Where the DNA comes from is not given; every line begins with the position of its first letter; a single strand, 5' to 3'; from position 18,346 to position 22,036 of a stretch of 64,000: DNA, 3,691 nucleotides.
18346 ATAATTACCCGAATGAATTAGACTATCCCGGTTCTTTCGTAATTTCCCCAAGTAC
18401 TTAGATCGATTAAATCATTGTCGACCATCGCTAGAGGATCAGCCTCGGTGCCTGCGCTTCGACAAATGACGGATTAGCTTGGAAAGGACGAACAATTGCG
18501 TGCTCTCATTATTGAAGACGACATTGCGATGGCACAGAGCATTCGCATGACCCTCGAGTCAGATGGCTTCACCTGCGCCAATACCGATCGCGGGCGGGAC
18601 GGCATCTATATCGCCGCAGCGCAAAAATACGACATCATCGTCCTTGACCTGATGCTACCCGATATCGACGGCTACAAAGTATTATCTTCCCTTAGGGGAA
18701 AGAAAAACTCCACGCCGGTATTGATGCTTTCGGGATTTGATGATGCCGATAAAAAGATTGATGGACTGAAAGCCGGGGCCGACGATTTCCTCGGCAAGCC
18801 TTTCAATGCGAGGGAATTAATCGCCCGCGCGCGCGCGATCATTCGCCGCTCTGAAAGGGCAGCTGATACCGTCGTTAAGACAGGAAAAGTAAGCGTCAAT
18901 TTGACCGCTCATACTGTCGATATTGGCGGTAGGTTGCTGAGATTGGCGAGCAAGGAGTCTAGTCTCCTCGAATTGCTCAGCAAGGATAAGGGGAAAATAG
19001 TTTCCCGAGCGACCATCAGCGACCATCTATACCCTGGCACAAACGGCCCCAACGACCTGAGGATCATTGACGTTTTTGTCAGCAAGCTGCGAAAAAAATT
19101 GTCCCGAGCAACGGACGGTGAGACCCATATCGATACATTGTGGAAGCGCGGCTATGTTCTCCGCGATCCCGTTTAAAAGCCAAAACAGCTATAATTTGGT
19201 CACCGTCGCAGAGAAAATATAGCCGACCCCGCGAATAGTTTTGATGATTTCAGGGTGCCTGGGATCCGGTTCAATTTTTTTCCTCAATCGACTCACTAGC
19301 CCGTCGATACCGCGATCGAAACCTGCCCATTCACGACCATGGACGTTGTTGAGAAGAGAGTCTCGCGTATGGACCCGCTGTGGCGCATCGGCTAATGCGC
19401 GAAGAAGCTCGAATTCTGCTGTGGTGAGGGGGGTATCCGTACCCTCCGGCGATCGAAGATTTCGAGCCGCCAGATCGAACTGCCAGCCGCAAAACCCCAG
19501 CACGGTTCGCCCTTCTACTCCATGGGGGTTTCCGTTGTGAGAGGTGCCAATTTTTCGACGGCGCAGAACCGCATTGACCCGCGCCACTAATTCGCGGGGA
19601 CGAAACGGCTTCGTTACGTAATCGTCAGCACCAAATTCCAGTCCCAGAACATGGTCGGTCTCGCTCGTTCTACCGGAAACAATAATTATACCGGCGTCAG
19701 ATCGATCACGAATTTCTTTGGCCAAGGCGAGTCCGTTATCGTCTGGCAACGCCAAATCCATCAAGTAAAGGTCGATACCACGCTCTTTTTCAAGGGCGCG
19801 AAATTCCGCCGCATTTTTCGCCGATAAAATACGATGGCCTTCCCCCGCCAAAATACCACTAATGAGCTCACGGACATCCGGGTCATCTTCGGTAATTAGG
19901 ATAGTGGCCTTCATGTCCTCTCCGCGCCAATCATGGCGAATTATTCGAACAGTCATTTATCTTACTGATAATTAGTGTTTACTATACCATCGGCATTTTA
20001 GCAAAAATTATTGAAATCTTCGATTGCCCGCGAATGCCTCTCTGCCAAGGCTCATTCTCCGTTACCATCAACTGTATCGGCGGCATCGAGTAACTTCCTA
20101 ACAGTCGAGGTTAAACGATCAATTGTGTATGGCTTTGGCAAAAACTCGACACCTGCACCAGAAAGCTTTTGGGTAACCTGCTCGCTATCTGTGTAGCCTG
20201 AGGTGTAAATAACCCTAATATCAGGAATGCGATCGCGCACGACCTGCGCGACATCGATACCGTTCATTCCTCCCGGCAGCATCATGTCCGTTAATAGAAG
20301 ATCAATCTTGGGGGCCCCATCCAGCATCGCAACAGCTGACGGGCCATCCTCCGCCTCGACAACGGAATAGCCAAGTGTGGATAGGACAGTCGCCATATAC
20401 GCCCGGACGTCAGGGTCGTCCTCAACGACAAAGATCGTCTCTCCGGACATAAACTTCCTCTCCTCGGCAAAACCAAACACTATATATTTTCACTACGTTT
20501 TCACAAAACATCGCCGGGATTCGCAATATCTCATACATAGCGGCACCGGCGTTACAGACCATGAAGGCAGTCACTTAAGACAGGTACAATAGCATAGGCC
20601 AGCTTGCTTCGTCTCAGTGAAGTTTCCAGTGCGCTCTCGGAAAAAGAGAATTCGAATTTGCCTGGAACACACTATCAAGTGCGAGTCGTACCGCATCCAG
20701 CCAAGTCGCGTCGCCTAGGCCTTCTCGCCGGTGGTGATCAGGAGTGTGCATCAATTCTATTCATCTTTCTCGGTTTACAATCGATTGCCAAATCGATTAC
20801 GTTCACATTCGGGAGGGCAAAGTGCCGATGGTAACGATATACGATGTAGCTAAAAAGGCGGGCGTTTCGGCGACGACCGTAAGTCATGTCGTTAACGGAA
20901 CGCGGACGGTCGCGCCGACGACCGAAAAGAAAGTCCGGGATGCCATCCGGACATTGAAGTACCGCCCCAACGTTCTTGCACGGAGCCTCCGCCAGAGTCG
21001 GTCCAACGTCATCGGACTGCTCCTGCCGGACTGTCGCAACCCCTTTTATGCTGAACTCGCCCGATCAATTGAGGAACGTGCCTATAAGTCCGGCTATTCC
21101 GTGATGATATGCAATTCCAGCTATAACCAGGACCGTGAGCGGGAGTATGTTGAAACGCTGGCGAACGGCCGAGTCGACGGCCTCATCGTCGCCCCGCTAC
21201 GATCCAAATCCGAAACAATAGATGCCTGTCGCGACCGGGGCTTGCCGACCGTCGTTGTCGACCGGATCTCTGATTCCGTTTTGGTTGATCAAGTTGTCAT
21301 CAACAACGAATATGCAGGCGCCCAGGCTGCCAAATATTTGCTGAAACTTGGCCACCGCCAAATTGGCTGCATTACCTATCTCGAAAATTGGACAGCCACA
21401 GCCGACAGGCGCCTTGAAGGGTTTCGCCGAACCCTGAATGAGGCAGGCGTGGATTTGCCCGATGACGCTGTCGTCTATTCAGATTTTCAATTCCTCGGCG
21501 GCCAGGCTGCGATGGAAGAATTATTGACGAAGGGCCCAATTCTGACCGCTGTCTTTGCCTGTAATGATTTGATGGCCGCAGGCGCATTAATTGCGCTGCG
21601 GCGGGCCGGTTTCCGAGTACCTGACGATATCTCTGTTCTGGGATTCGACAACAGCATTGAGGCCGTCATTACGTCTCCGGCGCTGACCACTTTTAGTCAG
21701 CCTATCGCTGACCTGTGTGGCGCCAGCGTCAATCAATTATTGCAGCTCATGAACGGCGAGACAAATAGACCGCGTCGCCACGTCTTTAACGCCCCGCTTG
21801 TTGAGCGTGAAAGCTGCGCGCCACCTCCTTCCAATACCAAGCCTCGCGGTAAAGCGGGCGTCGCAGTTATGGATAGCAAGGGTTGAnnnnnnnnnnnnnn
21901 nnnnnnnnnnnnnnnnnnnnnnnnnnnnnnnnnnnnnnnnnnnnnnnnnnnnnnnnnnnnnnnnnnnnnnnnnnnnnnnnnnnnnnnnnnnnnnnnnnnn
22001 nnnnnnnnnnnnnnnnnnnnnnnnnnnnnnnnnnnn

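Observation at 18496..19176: Second CtrA-family paralog with an intact receiver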

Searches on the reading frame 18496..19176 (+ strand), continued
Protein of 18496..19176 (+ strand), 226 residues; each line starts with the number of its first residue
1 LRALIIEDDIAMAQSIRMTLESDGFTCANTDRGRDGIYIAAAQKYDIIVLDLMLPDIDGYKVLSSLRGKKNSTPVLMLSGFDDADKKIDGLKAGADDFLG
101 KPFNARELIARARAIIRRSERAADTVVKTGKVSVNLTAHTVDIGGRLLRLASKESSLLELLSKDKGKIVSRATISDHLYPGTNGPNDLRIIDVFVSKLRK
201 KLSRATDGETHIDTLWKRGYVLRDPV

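Call 60: find_homologous_proteins(query=A2, max_evalue=1e-30)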
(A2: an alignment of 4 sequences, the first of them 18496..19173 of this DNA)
Query A2 (4 sequences) (226 aa, profile of the alignment): 6215 proteins with E <= 1e-30 among 8000 candidates; the best 120 are listed.
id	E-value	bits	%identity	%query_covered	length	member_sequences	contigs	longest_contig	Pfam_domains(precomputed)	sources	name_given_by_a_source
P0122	8.1e-125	433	53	100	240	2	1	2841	PF00486.35,PF00072.31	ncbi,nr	ncbi:MAG: response regulator transcription factor [Alphaproteobacteria bacterium]|nr:response regula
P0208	8.2e-113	394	-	-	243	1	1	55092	PF00486.35,PF00072.31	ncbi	-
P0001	5.2e-103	362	100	92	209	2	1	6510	PF00486.35,PF00072.31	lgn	-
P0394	2.5e-102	359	-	-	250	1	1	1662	PF00486.35,PF00072.31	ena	-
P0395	7.7e-97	341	-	-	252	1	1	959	PF00486.35,PF00072.31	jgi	-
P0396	1.2e-95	337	-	-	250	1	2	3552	PF00486.35,PF00072.31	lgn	-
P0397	1.2e-83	298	54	100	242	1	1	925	PF00486.35,PF00072.31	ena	-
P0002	1.5e-83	298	56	100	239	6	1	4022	PF00486.35,PF00072.31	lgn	-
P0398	2.1e-83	297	55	100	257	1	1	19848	PF00486.35,PF00072.31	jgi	jgi:two-component system, cell cycle response regulator CtrA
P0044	2.2e-83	297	57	99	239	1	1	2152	PF00486.35,PF00072.31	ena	-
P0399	2.9e-83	297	55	100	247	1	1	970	PF00486.35,PF00072.31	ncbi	-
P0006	4.0e-83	297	57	100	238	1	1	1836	PF00486.35,PF00072.31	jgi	-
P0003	4.7e-83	296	57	100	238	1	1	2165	PF00486.35,PF00072.31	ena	-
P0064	6.0e-83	296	56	100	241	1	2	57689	PF00486.35,PF00072.31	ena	-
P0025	6.4e-83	296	56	100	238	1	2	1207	PF00486.35,PF00072.31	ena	-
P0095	7.4e-82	292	56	100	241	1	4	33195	PF00486.35,PF00072.31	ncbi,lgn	-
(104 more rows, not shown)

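Call 77: predict_structure(alignment_id=A4)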
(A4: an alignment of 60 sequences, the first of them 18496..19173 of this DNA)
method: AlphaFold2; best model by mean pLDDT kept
length: 226 residues; sequences in the alignment: 60
mean_pLDDT: 86.5   pTM: 0.55
mean pLDDT of the five models: 86.5, 82.9, 82.5, 81.7, 77.3
residues with pLDDT >= 90: 116; 70-90: 92; 50-70: 8; < 50: 10
segments of 3 or more residues with pLDDT < 50: 83-92
pLDDT, mean of each block of 10 residues (from residue 1): 96 97 97 95 94 91 84 88 46 71 90 84 75 85 87 90 89 86 79 94 93 91 89
secondary structure, 60 per line:
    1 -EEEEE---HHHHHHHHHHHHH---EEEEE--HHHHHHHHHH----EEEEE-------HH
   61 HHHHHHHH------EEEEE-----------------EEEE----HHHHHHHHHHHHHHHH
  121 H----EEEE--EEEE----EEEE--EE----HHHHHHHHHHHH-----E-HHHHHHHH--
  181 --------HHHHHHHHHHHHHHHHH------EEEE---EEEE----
elements in order: E2-6 H10-22 E26-30 H33-42 E47-51 H59-68 E75-79 E97-100 H105-121 E126-129 E132-135 E140-143 H152-163 H171-178 H189-205 E212-215 E219-222

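Call 79: fold_search(model_id=the predicted structure, library=pdb)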
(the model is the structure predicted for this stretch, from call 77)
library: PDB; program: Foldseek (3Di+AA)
matches with E <= 10: 1864; with E <= 0.001: 703
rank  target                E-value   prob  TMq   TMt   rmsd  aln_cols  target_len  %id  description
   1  1ys6_A                2.9e-20  1.00  0.52  0.52  11.6       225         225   33  Crystal structure of the response regulatory protein PrrA from Mycobacterium Tuberculosis (released 2006-02-07)
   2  1ys6_B                7.8e-20  1.00  0.52  0.51  11.5       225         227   33  Crystal structure of the response regulatory protein PrrA from Mycobacterium Tuberculosis (released 2006-02-07)
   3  1ys7_A                1.1e-19  1.00  0.52  0.53  11.6       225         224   32  Crystal structure of the response regulator protein prrA complexed with Mg2+ (released 2006-02-07)
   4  1kgs                  1.7e-19  1.00  0.50  0.51  15.5       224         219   34  Crystal Structure at 1.50 A of an OmpR/PhoB Homolog from Thermotoga maritima (released 2001-12-05)
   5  1ys7_B                2.7e-19  1.00  0.51  0.51  11.6       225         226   32  Crystal structure of the response regulator protein prrA complexed with Mg2+ (released 2006-02-07)
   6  3r0j_A                3.9e-19  1.00  0.49  0.49  16.0       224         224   29  Structure of PhoP from Mycobacterium tuberculosis (released 2011-07-13)
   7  4s04_A                4.7e-19  1.00  0.51  0.53  12.4       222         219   36  Crystal structure of Klebsiella pneumoniae PmrA in complex with PmrA box DNA (released 2015-11-11)
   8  3r0j_B                7.3e-19  1.00  0.49  0.50  15.9       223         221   29  Structure of PhoP from Mycobacterium tuberculosis (released 2011-07-13)
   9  9dvt_S                7.7e-19  1.00  0.49  0.48  15.8       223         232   31  Cryo-EM structure of RpaA bound to PkaiBC DNA and the CTD of the alpha subunit of RNAP from the cyanobacterium Synecho (released 2025-10-15)
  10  5ed4_E                7.7e-19  1.00  0.48  0.49  15.2       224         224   29  Structure of a PhoP-DNA complex (released 2016-04-27)
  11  9dvt_R                1.1e-18  1.00  0.49  0.47  15.2       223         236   31  Cryo-EM structure of RpaA bound to PkaiBC DNA and the CTD of the alpha subunit of RNAP from the cyanobacterium Synecho (released 2025-10-15)
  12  2gwr                  1.4e-18  1.00  0.52  0.52   9.6       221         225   29  Crystal structure of the response regulator protein mtrA from Mycobacterium Tuberculosis (released 2006-05-23)
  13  4kfc_B                1.4e-18  1.00  0.49  0.50  17.6       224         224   34  Crystal structure of a hyperactive mutant of response regulator KdpE complexed to its promoter DNA (released 2014-02-19)
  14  4kfc_A                2.5e-18  1.00  0.68  0.69   4.9       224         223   34  Crystal structure of a hyperactive mutant of response regulator KdpE complexed to its promoter DNA (released 2014-02-19)
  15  4kny_A                6.0e-18  1.00  0.67  0.68   4.9       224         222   34  Crystal structure of the response regulator KdpE complexed to DNA in an active-like conformation (released 2014-02-19)
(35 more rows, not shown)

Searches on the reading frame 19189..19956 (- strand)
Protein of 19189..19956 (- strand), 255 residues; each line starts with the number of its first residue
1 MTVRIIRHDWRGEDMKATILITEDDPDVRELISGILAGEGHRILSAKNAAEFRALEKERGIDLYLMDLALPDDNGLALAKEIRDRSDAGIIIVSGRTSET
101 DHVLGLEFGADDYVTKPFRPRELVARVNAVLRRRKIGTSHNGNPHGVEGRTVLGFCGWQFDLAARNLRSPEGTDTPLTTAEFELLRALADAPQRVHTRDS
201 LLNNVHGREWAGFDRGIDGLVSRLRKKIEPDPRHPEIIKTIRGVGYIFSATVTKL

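Call 3: search_protein_families(library=ncbifam, proteins=[window:19189-19956:-], max_evalue=0.00001)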
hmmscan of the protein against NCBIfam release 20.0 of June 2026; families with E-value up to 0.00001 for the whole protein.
window:19189-19956:- (255 aa): 71 families (the best 25 are shown)
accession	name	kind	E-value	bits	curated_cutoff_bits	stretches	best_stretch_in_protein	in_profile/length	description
NF007005.1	PRK09468.1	equivalog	4.8e-59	199.6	331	1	16-249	3-232/237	osmolarity response regulator transcription factor OmpR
NF008034.0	PRK10766.1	equivalog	2e-57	194.4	275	1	15-252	1-230/231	two-component system response regulator TorR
NF008378.0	PRK11173.1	equivalog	1.5e-56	191.4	334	1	17-252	4-236/238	two-component system response regulator ArcA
NF040689.1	MtrAB_MtrA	equivalog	4.2e-50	170.1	300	1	19-246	1-216/219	MtrAB system response regulator MtrA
NF010430.0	PRK13856.1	equivalog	6.7e-48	163.5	344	1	18-252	3-231/241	two-component response regulator VirG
NF040534.1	resp_reg_YycF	equivalog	2.6e-47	161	340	1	18-248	2-227/231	response regulator YycF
TIGR02154.1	PhoB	equivalog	2.4e-46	157.9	296.2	1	15-249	1-226/226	phosphate regulon transcriptional regulator PhoB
NF007982.1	PRK10710.1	equivalog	2.4e-44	151.7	380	1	15-254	6-233/235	envelope stress response regulator BaeR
NF041733.1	resp_reg_CseB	equivalog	2.6e-44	151.3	350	1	18-248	2-226/228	two-component system response regulator CseB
NF008296.0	PRK11083.1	equivalog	9.8e-44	149.4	273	1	16-249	3-226/228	two-component system response regulator CreB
NF045944.1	ResRegRpaBCyano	equivalog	6.5e-42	143.5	330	1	20-248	1-227/229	response regulator transcription factor RpaB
NF033120.0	vanR_FM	exception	8.2e-42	143.4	460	1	17-249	4-230/231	vancomycin resistance response regulator transcription factor, VanR-F/VanR-M family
NF008199.0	PRK10955.1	equivalog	8.4e-41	140.4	341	1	18-249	3-229/232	envelope stress response regulator transcription factor CpxR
NF053854.1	RespRegPhoBBctds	equivalog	2e-40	138.6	270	1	19-248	1-224/225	two-component system response regulator PhoB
NF007977.0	PRK10701.1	equivalog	2.9e-40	138.2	330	1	18-251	3-236/241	two-component system response regulator RstA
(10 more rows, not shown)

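Call 4: search_protein_families(library=pfam, proteins=[window:19189-19956:-], max_evalue=0.001)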
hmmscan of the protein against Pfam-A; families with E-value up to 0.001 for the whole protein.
window:19189-19956:- (255 aa): 2 families
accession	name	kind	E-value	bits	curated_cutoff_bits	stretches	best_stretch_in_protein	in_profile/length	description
PF00072.30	Response_reg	-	1.3e-24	86.9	30.2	1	19-128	1-111/111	Response regulator receiver domain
PF00486.34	Trans_reg_C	-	1.2e-22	80.2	26.2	1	173-248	2-77/77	Transcriptional regulatory protein, C terminal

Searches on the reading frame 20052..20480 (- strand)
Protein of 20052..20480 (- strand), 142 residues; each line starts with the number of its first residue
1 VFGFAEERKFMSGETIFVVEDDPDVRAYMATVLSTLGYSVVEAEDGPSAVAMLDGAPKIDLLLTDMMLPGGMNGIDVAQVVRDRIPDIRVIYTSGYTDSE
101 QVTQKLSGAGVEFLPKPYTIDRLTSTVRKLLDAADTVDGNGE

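Call 3: search_protein_families(library=ncbifam, proteins=[window:20052-20480:-], max_evalue=0.00001)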
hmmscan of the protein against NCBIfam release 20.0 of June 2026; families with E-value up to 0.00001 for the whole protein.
window:20052-20480:- (142 aa): 66 families (the best 25 are shown)
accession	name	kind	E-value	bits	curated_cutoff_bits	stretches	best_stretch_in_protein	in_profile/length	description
NF010076.0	PRK13557.1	subfamily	1.5e-28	99.6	631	1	11-137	413-539/540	histidine kinase famiy protein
NF046020.1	HisKinCckABruc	equivalog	1.3e-23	82.8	1000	1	10-132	745-868/868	cell cycle histidine kinase CckA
NF046026.1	HisKinCckACaul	equivalog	1.7e-21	76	1000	1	11-132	555-677/678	cell cycle histidine kinase CckA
NF046022.1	RespRegCpdRBruc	equivalog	2.6e-19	69.4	180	1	16-134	4-120/120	cell cycle two-component system response regulator CpdR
TIGR01818.1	ntrC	equivalog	1.4e-16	60.4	558.6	1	16-134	1-117/463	nitrogen regulation protein NR(I)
NF040689.1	MtrAB_MtrA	equivalog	2.1e-15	56.7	300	1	16-133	1-115/219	MtrAB system response regulator MtrA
NF051870.1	NAssimRespRegNtrX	equivalog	3.4e-15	55.9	600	1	15-134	3-122/452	nitrogen assimilation response regulator NtrX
NF041733.1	resp_reg_CseB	equivalog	3e-14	52.9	350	1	15-134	2-118/228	two-component system response regulator CseB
NF053512.1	nitric_RR_NosR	exception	1.2e-13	50.9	400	1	16-133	1-117/422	response regulator c-di-GMP phosphodiesterase, NosR family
NF045944.1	ResRegRpaBCyano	equivalog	2.1e-13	50.2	330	1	18-134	2-115/229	response regulator transcription factor RpaB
NF008469.0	PRK11361.1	equivalog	5.7e-13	48.4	714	1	14-132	5-121/461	acetoacetate metabolism transcriptional regulator AtoC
TIGR02154.1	PhoB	equivalog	1.1e-12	47.8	296.2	1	14-131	3-120/226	phosphate regulon transcriptional regulator PhoB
NF041866.1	EpsW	equivalog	1.3e-12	47.5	200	1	14-134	6-128/131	exopolysaccharide biosynthesis response regulator EpsW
NF053854.1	RespRegPhoBBctds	equivalog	2.3e-12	46.8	270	1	16-133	1-117/225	two-component system response regulator PhoB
NF033120.0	vanR_FM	exception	2.5e-12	46.9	460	1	15-127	5-114/231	vancomycin resistance response regulator transcription factor, VanR-F/VanR-M family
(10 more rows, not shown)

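Call 4: search_protein_families(library=pfam, proteins=[window:20052-20480:-], max_evalue=0.001)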
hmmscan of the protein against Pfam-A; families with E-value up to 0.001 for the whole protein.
window:20052-20480:- (142 aa): 1 family
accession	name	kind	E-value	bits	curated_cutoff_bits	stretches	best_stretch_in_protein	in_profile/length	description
PF00072.30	Response_reg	-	8.3e-22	77.9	30.2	1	16-127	1-110/111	Response regulator receiver domain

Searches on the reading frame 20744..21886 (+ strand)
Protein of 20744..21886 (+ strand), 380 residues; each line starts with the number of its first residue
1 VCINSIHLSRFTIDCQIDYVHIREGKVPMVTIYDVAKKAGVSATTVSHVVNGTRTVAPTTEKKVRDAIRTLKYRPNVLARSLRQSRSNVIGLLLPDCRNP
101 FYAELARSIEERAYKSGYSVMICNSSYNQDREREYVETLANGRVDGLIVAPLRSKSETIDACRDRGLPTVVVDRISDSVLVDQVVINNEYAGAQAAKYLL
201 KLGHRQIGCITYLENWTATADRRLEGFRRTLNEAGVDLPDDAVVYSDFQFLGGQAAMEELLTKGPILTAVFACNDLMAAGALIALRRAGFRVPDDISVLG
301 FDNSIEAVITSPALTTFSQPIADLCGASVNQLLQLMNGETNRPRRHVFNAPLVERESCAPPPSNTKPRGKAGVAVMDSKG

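Call 58: search_protein_families(library=pfam, proteins=[window:20744-21886:+], max_evalue=0.01)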
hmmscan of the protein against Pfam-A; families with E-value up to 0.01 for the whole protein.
window:20744-21886:+ (380 aa): 7 families
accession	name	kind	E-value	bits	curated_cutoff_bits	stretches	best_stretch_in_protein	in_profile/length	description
PF13377.12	Peripla_BP_3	-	3.9e-39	134.8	26.5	1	197-358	2-167/167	Periplasmic binding protein-like domain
PF00532.27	Peripla_BP_1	-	5.6e-37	128.2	22.2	1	88-347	2-272/281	Periplasmic binding proteins and sugar binding domain of LacI family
PF13407.12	Peripla_BP_4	-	2.2e-24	86.8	35.1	1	90-338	1-256/258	Periplasmic binding protein domain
PF00356.27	LacI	-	4.1e-16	58.9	27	1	31-76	1-46/46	Bacterial regulatory proteins, lacI family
PF13560.12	HTH_31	-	2.2e-05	25.1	27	0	32-58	17-44/64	Helix-turn-helix domain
PF01381.28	HTH_3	-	0.0004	20.8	23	1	31-60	11-40/55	Helix-turn-helix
PF13443.12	HTH_26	-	0.0096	16.6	22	0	31-56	12-38/63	Cro/C1-type HTH DNA-binding domain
